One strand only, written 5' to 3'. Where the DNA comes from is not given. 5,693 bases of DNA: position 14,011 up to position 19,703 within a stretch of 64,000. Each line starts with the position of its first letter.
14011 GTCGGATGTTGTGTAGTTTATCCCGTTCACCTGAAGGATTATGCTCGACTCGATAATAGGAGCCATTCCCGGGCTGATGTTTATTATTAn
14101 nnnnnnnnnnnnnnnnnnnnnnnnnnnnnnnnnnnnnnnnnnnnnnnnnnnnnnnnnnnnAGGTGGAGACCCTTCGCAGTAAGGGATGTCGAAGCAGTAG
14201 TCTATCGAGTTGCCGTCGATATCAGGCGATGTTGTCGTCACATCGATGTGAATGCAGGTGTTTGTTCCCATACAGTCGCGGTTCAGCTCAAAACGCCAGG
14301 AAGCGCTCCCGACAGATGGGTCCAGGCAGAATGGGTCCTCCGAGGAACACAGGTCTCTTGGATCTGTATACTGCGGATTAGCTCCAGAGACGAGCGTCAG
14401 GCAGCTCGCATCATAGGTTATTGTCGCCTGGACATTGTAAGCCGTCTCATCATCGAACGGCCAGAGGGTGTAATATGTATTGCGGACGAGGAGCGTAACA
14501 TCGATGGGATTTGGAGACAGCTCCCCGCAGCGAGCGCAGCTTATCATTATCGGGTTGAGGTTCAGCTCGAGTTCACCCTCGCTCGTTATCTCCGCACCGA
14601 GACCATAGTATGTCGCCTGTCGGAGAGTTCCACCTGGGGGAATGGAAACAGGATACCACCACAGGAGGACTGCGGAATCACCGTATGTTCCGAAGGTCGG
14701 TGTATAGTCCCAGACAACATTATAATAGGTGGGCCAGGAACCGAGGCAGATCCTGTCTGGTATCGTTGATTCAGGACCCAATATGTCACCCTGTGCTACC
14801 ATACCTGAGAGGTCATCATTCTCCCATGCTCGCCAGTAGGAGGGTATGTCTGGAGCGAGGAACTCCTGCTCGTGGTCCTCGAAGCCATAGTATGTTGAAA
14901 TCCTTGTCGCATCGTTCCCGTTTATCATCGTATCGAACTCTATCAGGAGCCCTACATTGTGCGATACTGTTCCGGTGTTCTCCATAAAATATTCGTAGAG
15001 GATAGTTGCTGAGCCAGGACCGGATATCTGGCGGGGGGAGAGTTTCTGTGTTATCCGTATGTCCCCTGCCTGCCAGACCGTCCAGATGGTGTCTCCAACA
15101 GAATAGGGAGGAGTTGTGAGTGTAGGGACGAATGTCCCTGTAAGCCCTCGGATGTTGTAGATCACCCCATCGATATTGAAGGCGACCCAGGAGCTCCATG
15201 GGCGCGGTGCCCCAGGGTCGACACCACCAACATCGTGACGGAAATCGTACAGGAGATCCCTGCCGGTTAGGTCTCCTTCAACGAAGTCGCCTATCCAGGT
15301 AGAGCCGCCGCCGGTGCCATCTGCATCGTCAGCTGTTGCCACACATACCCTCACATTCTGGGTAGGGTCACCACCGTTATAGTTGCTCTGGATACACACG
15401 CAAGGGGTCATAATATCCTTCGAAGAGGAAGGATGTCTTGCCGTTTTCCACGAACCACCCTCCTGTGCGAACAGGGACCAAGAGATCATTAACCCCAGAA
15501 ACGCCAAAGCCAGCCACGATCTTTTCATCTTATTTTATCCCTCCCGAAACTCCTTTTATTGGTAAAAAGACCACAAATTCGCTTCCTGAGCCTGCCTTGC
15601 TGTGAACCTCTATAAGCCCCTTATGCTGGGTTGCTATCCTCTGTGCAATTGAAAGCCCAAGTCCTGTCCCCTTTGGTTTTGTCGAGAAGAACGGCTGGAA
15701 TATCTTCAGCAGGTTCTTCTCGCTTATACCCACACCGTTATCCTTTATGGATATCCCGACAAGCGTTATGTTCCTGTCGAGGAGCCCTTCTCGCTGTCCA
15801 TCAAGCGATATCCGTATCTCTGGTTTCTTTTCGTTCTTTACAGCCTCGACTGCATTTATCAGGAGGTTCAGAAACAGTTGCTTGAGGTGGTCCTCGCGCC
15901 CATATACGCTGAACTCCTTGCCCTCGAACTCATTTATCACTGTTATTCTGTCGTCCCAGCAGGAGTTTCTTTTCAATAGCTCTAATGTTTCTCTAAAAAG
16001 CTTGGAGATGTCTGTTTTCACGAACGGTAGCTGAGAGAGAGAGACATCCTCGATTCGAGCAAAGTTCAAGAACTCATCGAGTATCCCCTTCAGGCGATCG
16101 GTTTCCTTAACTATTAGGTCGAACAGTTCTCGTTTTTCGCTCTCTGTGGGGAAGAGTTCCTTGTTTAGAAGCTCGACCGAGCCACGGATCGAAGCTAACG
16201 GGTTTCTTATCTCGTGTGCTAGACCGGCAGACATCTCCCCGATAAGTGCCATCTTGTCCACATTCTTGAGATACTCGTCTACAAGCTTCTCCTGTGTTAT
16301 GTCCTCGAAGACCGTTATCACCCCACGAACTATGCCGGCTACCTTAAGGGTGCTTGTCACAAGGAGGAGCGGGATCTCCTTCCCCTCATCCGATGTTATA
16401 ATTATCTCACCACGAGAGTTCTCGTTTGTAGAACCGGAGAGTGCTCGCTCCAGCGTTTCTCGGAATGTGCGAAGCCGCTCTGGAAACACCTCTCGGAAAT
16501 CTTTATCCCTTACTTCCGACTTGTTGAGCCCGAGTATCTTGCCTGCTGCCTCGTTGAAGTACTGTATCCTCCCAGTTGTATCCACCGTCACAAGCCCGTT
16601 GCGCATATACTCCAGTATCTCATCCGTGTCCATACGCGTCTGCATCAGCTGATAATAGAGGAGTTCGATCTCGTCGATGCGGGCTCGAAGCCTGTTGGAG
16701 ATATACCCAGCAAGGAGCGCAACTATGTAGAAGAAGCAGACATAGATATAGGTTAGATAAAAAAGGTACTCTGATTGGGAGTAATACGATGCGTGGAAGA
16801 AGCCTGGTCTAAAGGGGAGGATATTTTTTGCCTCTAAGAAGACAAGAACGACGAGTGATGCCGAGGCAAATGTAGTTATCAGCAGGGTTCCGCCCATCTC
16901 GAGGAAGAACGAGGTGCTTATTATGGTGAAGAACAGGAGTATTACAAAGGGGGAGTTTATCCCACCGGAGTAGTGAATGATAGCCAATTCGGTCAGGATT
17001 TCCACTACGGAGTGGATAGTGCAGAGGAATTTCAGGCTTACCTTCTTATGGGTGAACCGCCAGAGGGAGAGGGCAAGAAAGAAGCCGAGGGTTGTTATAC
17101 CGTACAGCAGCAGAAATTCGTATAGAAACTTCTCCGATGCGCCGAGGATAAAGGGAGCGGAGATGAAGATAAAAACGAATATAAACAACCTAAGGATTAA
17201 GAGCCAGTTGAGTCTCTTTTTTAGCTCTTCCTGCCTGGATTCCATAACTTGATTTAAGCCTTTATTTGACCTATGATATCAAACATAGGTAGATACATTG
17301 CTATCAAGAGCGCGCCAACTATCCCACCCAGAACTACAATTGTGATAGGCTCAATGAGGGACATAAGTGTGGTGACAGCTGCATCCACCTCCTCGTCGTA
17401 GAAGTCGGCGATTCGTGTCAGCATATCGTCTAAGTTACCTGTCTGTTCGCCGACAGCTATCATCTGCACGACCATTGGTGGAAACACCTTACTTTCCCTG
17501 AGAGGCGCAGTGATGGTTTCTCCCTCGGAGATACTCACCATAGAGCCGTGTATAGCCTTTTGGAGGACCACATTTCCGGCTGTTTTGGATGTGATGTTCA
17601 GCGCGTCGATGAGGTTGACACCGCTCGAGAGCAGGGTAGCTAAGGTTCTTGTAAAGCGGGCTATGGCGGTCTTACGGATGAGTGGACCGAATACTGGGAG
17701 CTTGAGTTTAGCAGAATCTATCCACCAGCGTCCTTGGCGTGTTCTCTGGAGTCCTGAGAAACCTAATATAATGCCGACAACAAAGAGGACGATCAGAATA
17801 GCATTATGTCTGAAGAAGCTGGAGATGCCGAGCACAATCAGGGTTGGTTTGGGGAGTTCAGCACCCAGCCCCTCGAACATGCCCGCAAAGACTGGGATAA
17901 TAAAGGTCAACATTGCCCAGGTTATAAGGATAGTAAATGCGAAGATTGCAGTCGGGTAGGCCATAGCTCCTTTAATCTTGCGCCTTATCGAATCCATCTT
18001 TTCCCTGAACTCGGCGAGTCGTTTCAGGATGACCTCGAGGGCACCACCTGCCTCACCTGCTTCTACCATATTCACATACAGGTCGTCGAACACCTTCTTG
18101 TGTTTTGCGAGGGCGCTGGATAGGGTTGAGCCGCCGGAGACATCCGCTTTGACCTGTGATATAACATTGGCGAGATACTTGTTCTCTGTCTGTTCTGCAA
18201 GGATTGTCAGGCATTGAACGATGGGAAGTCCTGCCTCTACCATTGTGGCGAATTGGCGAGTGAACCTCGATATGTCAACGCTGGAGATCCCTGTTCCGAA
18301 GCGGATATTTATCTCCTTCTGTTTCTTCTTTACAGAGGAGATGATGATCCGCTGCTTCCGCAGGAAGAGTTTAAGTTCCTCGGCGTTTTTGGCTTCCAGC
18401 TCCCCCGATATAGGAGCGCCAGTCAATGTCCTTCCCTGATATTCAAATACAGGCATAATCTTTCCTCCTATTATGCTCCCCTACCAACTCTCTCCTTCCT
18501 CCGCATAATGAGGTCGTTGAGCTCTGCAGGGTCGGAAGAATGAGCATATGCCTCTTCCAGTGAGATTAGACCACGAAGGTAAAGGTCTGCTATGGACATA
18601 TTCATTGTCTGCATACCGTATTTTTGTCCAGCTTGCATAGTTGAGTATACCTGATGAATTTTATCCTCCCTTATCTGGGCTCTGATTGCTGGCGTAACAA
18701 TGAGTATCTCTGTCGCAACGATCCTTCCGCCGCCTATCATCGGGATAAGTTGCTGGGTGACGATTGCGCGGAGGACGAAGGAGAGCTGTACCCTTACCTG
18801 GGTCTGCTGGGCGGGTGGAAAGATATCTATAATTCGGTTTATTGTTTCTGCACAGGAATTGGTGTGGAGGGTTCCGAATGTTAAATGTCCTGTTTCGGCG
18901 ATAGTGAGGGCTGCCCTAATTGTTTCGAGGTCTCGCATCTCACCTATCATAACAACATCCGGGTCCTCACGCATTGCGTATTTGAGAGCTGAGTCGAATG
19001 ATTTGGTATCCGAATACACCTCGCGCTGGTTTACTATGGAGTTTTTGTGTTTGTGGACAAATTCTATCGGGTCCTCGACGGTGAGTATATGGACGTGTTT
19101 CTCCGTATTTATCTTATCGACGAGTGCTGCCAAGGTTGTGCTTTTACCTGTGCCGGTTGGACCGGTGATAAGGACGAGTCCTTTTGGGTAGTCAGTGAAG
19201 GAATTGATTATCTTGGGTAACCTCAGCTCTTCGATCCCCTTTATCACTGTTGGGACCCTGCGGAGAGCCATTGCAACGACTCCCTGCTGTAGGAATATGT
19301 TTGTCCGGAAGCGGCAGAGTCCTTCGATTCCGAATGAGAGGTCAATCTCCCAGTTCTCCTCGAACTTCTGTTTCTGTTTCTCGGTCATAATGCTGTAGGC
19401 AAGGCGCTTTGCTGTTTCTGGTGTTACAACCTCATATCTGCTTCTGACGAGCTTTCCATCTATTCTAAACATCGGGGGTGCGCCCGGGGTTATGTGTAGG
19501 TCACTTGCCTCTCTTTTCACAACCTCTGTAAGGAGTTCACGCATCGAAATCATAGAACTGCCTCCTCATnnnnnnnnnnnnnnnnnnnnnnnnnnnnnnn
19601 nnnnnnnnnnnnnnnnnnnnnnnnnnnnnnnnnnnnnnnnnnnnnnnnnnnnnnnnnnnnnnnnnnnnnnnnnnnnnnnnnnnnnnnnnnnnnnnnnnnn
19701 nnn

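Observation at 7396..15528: Apparently undescribed two-domain repeat family ('DSCW' repeats) repeated about ten times in a 2710-aa protein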

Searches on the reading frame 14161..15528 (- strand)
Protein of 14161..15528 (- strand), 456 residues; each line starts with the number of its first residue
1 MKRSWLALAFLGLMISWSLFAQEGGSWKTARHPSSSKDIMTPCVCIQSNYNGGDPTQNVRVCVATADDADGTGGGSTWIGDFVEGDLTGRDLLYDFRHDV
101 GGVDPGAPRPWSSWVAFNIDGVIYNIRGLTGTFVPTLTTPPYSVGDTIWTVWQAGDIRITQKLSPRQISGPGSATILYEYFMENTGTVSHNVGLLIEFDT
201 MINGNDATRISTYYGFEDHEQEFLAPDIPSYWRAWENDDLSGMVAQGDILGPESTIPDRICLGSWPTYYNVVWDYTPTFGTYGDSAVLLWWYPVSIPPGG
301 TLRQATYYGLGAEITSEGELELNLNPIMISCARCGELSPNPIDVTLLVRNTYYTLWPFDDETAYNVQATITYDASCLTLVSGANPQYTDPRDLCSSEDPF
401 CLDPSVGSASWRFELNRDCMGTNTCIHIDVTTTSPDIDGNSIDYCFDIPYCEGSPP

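Call 10: search_protein_families(library=pfam, proteins=[window:14161-15528:-], max_evalue=10)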
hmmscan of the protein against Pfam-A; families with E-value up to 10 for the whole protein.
window:14161-15528:- (456 aa): 0 families

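Call 48: find_homologous_proteins(query=window:14167-15465:-, max_evalue=0.001)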
Query window:14167-15465:- (433 aa): 7 proteins with E <= 0.001 among 3000 candidates.
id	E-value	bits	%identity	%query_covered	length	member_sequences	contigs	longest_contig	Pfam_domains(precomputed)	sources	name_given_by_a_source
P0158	8.7e-46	175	38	77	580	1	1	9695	PF00362.25,PF00092.35,PF25106.2,PF13519.13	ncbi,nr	ncbi:MAG TPA: VWA domain-containing protein, partial [candidate division Zixibacteria bacterium]|nr:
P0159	7.8e-36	142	34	64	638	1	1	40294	-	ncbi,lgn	-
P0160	1.8e-30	124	37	57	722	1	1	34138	-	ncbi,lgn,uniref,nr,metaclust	ncbi:Ig domain-containing protein [Anaerobium acetethylicum]|uniref:Ig-like domain (Group 3) n=1 Tax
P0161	2.5e-21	94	35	44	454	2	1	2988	-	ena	-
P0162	1.6e-17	82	33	48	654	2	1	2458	PF18962.8,PF13860.13,PF16656.12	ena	-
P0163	3.4e-15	74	27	68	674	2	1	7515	PF07705.18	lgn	-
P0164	1.8e-13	68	27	68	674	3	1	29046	-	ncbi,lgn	-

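Call 57: predict_structure(alignment_id=A4)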
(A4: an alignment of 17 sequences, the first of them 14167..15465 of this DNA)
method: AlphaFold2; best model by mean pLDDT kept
length: 433 residues; sequences in the alignment: 17
mean_pLDDT: 81.0   pTM: 0.73
mean pLDDT of the five models: 81.0, 76.2, 75.2, 74.8, 74.1
residues with pLDDT >= 90: 155; 70-90: 190; 50-70: 61; < 50: 27
segments of 3 or more residues with pLDDT < 50: 10-19, 76-87
pLDDT, mean of each block of 10 residues (from residue 1): 54 44 71 67 69 65 75 56 48 92 87 90 89 97 75 85 98 92 75 74 84 74 77 88 88 88 89 98 89 82 78 77 84 81 96 95 88 79 75 93 96 95 89 66
secondary structure, 60 per line:
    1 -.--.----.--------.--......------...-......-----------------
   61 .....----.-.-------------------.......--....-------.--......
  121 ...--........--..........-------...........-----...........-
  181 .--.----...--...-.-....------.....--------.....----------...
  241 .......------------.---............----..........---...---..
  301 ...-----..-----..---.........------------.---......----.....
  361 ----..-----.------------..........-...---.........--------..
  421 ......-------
elements in order: E22-27 E38-43 E61-65 E92-98 E101-104 E115-123 E126-133 E136-145 E153-163 E169-179 E189-191 E194-196 E200-203 E210-214 E223-227 E238-243 H244-247 E264-275 E280-289 E293-295 E299-303 E321-329 E346-351 E356-360 E385-394 E402-410 E419-426
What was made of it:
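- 14524..15465 (-): N-terminal head, aa 22-335: beta-supersandwich domain not covered by any Pfam model. AF2 model: pLDDT 81, pTM 0.73 (call 57).
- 14167..14523 (-): Second small beta-sandwich, aa 336-454 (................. type), between head and array. All-beta in the AF2 model, residues 321-426, with pLDDT mostly 75-96 (call 57).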

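Call 61: fold_search(model_id=the predicted structure, library=pdb)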
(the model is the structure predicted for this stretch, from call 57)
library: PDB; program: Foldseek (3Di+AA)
matches with E <= 10: 1070; with E <= 0.001: 74
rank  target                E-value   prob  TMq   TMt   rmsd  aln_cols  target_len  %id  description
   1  8i5o                  6.8e-07  1.00  0.28  0.18  12.3       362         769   10  Crystal structure of TxGH116 D593A acid/base mutant from Thermoanaerobacterium xylanolyticum (released 2023-05-03)
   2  8hob_A                8.0e-07  1.00  0.36  0.21   7.3       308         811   10  The cryo-EM structure of cellobiose phosphorylase from Clostridium thermocellum ( variant) (released 2024-03-20)
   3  7dks                  8.4e-07  1.00  0.29  0.18  12.1       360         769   10  Crystal structure of TxGH116 E441A nucleophile mutant from Thermoanaerobacterium xylanolyticum (released 2021-06-23)
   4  8rf0_A                1.3e-06  1.00  0.38  0.07  10.2       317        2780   11  WT-CGS sample in nanodisc (released 2024-03-20)
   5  7dkw_B                1.7e-06  1.00  0.29  0.18  12.1       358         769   10  Crystal structure of TxGH116 E441G nucleophile mutant from Thermoanaerobacterium xylanolyticum with autocondensation p (released 2021-06-23)
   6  8rf9                  1.9e-06  1.00  0.38  0.07   6.8       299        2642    9  CgsiGP1 sample in nanodisc (released 2024-03-20)
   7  7w2s                  2.2e-06  1.00  0.28  0.18  12.3       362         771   10  Crystal structure of TxGH116 E730A mutant from Thermoanaerobacterium xylanolyticum with glucose (released 2022-04-06)
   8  8ho8_A                2.5e-06  1.00  0.37  0.21   5.7       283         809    8  The cryo-EM structure of cellobiose phosphorylase from Clostridium thermocellum in complex with cellobiose (released 2023-12-13)
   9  8ho9_A                2.5e-06  1.00  0.36  0.21   7.2       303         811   10  The cryo-EM structure of cellobiose phosphorylase from Clostridium thermocellum (cysteine-to-serine varient) (released 2023-12-13)
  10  1v7v                  3.0e-06  1.00  0.38  0.23   6.3       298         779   10  Crystal structure of Vibrio proteolyticus chitobiose phosphorylase (released 2004-06-22)
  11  8ho7_A                3.0e-06  1.00  0.37  0.21   7.7       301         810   10  The cryo-EM structure of cellobiose phosphorylase from Clostridium thermocellum (released 2023-12-13)
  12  5npf                  3.0e-06  1.00  0.26  0.17  12.9       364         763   11  Crystal structure of txGH116 (beta-glucosidase from Thermoanaerobacterium xylolyticum) in complex with beta Cyclophellit (released 2017-08-09)
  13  7dkw_A                3.4e-06  1.00  0.28  0.18  12.3       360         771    9  Crystal structure of TxGH116 E441G nucleophile mutant from Thermoanaerobacterium xylanolyticum with autocondensation p (released 2021-06-23)
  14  8hnu_A                3.5e-06  1.00  0.40  0.19   6.3       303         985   12  Cellodextrin phosphorylase stable variant from Clostridium thermocellum (released 2023-12-13)
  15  3qde_A                3.7e-06  1.00  0.35  0.20   7.4       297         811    9  The structure of Cellobiose phosphorylase from Clostridium thermocellum in complex with phosphate (released 2011-11-09)
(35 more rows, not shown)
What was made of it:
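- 14524..15465 (-): Foldseek matches the N-terminal beta-sandwich domains of GH116, GH94 phosphorylases, cyclic glucan synthase, OpgD, the YidC P1 domain and aldose epimerases, with E about 1e-6 and TMq 0.28-0.42 (call 61).
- On Galactose-mutarotase-like beta-supersandwich (head domain): Foldseek E 7e-7 to 1e-4, TMq 0.28-0.42 over ~300 columns, from a model with pLDDT 81 (calls 57, 61).
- The head fold resembles carbohydrate-associated beta-supersandwiches (call 61).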

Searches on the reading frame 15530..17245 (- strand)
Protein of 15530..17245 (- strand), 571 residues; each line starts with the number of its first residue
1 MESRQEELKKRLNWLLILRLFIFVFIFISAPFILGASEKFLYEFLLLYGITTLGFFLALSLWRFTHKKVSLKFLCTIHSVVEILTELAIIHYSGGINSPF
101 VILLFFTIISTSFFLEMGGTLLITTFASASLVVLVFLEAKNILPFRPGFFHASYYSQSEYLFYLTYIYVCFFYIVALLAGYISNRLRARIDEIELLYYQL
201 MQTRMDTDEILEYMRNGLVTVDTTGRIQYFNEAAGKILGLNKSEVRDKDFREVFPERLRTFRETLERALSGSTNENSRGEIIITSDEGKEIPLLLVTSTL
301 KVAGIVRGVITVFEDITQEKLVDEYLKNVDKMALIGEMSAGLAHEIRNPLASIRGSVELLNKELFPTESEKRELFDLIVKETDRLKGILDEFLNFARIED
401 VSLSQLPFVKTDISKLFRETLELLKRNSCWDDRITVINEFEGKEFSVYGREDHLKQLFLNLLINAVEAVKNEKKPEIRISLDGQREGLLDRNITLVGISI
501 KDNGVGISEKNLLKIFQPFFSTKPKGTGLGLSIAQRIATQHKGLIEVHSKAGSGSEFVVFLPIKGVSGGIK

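Call 11: search_protein_families(library=pfam, proteins=[window:15530-17245:-], max_evalue=0.01)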
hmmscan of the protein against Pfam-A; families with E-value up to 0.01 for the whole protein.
window:15530-17245:- (571 aa): 9 families
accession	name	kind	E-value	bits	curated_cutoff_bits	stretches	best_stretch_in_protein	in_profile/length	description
PF02518.31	HATPase_c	-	1.6e-22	80.5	26.4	1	450-563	2-109/111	Histidine kinase-, DNA gyrase B-, and HSP90-like ATPase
PF00512.31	HisKA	-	2.8e-18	66.2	26.9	1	336-399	3-64/66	His Kinase A (phospho-acceptor) domain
PF13426.13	PAS_9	-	4.3e-13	49.9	27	1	216-318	2-103/103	PAS domain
PF08448.16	PAS_4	-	1.7e-11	44.8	23.1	1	215-320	5-109/110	PAS fold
PF00989.32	PAS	-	4.5e-11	43.2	22.6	1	208-316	4-113/113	PAS fold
PF25323.1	6TM_PilS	-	7.3e-11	42.5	27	1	4-188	3-184/189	PilS-like transmembrane domain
PF14501.12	HATPase_c_5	-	0.0001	22.6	22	1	454-550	6-91/102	GHKL domain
PF13188.13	PAS_8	-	0.00039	20.7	21.8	1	210-262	6-55/65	PAS domain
PF12860.13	PAS_7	-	0.0032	18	27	0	211-246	1-36/115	PAS fold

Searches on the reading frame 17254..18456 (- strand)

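Call 11: search_protein_families(library=pfam, proteins=[window:17254-18456:-], max_evalue=0.01)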
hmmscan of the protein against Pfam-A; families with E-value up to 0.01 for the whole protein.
window:17254-18456:- (400 aa): 1 family
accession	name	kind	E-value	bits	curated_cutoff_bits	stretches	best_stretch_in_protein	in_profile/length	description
PF00482.28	T2SSF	-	4.8e-67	224.1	25.2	2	65-188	1-125/125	Type II secretion system (T2SS), protein F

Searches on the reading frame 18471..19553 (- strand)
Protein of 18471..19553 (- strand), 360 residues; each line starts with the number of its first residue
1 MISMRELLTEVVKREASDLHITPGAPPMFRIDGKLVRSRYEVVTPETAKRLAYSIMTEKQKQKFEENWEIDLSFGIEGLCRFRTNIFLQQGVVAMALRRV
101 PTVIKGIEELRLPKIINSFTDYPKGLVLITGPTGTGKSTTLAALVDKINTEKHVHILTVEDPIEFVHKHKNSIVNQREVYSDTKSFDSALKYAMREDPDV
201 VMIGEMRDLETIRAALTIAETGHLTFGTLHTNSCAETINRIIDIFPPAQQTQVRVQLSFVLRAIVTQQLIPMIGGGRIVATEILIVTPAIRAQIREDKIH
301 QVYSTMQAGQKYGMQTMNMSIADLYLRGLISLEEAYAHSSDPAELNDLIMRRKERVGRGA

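Call 11: search_protein_families(library=pfam, proteins=[window:18471-19553:-], max_evalue=0.01)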
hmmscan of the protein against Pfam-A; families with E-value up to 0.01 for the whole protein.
window:18471-19553:- (360 aa): 21 families
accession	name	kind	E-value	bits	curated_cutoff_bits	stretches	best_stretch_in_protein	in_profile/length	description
PF00437.27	T2SSE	-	3.9e-46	157.8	24.9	1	5-271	13-279/370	Type II/IV secretion system protein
PF13401.12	AAA_22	-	1.5e-05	25.8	27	1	123-162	4-47/130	AAA domain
PF01935.23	DUF87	-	0.00011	22.8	23.2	1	128-265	27-121/220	Helicase HerA, central domain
PF13191.12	AAA_16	-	0.00013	22.9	32.6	1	122-156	23-55/167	AAA ATPase domain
PF25199.1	nSTAND_NTPase5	-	0.00014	22.2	34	1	123-169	40-86/145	Novel STAND NTPase 5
PF13604.12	AAA_30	-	0.00015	22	27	1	117-151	11-45/191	AAA domain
PF13476.12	AAA_23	-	0.00018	22.6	27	1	123-144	18-39/201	AAA domain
PF04851.21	ResIII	-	0.00018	21.9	22.5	1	114-181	14-81/164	Type III restriction enzyme, res subunit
PF00004.35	AAA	-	0.00046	21.1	21.2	1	127-211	1-71/131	ATPase family associated with various cellular activities (AAA)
PF12775.13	AAA_7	-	0.00061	19.8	25.8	1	105-155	15-64/181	P-loop containing dynein motor region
PF13173.12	AAA_14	-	0.00088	19.7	27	1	126-175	4-55/129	AAA domain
PF13555.12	AAA_29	-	0.00092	19.4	27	1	123-144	21-42/61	P-loop containing region of AAA domain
PF00005.33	ABC_tran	-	0.00097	20.2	25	1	119-176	6-66/137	ABC transporter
PF07728.20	AAA_5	-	0.001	19.5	22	1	127-226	2-97/139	AAA domain (dynein-related subfamily)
PF20720.3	nSTAND3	-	0.0011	19.1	27.2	1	124-169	17-64/155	Novel STAND NTPase 3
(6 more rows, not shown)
